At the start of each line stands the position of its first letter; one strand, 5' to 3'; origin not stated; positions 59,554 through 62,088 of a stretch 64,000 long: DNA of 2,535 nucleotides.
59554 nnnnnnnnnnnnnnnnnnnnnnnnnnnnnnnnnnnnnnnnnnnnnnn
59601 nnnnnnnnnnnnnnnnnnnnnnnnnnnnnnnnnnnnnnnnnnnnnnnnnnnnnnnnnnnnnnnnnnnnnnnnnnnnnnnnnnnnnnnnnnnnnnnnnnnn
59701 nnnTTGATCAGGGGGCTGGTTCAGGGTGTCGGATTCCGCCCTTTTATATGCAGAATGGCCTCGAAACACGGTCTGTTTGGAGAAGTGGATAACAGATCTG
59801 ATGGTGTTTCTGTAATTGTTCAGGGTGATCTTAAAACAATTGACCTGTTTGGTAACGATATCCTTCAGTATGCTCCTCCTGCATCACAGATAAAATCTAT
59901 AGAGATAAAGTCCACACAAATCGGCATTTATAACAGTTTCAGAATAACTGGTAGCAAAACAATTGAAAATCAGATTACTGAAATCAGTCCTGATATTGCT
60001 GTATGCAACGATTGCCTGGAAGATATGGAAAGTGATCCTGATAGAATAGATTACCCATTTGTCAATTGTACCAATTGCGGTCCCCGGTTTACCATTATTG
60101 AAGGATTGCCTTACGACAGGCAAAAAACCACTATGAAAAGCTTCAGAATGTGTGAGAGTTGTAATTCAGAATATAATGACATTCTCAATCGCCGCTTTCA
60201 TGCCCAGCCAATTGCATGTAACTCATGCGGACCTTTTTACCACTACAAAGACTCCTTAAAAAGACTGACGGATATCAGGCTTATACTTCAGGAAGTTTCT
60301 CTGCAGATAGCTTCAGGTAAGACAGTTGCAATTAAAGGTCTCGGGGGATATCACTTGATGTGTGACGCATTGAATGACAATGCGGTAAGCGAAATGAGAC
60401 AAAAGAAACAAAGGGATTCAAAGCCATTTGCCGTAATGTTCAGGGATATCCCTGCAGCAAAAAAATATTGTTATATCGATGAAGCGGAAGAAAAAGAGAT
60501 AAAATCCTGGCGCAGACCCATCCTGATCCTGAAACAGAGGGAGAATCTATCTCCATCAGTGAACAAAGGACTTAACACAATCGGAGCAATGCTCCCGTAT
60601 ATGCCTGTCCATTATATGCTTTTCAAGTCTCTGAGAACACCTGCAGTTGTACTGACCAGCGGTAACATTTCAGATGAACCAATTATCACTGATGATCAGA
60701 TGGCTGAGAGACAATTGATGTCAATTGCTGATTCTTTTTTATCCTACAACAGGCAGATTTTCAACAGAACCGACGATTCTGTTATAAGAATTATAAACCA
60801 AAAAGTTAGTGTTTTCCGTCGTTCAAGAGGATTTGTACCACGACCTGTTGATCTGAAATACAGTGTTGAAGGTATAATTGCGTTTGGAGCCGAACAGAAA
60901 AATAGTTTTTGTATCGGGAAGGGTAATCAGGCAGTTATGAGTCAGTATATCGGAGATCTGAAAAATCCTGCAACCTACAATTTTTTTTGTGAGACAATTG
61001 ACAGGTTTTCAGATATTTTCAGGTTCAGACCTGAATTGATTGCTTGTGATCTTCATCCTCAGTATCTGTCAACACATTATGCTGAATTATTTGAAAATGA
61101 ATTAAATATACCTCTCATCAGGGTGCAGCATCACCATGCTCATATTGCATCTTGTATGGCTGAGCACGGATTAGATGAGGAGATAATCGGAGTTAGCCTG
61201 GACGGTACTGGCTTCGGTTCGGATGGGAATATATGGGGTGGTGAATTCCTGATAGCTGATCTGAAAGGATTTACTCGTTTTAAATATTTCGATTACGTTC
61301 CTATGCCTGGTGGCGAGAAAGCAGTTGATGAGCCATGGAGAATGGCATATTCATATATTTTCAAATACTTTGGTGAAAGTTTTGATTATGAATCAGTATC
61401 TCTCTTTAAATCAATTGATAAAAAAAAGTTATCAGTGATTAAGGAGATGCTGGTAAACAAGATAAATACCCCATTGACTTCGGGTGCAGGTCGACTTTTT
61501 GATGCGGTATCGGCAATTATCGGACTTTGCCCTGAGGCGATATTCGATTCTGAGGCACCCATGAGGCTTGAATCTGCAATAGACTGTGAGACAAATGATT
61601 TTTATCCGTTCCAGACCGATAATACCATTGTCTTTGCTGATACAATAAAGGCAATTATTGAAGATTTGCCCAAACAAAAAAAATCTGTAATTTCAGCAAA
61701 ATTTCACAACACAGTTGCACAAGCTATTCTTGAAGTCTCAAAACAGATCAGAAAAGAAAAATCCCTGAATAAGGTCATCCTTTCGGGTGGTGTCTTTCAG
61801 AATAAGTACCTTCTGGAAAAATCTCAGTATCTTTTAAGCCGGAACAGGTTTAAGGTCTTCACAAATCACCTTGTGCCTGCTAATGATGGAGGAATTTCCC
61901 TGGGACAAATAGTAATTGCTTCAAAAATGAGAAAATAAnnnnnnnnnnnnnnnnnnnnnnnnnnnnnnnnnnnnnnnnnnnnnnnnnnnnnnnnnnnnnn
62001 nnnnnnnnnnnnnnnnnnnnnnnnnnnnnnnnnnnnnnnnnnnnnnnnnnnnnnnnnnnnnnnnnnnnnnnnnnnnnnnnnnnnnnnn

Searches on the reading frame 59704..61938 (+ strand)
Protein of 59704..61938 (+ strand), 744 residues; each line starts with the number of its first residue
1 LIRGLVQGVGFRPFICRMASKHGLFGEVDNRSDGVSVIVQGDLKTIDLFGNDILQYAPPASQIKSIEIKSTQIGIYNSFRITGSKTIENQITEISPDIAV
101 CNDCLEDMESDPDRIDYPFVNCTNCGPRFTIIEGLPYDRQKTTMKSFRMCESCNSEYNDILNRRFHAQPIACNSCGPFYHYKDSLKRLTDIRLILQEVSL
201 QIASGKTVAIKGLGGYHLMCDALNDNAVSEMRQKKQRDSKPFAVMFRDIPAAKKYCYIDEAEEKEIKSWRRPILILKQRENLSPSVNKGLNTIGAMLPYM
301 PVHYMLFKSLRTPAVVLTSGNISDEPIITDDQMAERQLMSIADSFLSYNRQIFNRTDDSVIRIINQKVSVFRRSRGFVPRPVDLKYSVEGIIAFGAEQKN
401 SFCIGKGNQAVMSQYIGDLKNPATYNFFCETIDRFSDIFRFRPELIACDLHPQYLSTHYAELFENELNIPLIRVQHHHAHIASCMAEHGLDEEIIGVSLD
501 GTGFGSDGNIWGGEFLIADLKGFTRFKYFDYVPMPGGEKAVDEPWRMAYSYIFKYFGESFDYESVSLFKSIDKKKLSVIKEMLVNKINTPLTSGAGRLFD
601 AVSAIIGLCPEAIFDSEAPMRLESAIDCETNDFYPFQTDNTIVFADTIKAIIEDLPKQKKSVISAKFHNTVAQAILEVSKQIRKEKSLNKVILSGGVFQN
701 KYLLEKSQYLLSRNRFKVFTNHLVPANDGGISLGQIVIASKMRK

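Call 7: search_protein_families(library=pfam, proteins=[window:59704-61938:+])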
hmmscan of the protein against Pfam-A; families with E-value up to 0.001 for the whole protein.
window:59704-61938:+ (744 aa): 6 families
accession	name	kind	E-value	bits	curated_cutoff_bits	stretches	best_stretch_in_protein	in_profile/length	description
PF22521.2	HypF_C_2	-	4.7e-78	262.7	27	1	496-735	1-241/241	Carbamoyltransferase, Kae1-like Domain, second subdomain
PF01300.24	Sua5_yciO_yrdC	-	1.5e-43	148.8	25.1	1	202-374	3-178/178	Telomere recombination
PF17788.7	HypF_C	-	2.8e-37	127.8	23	1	389-487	4-99/99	HypF Kae1-like domain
PF07503.17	zf-HYPF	-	2.7e-23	81.9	23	2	149-179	1-31/34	HypF finger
PF00708.24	Acylphosphatase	-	1.8e-18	67.1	22.5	1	2-81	5-85/85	Acylphosphatase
PF00814.31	TsaD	-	2.3e-07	31.3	24.8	0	583-713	125-243/264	tRNA N6-adenosine threonylcarbamoyltransferase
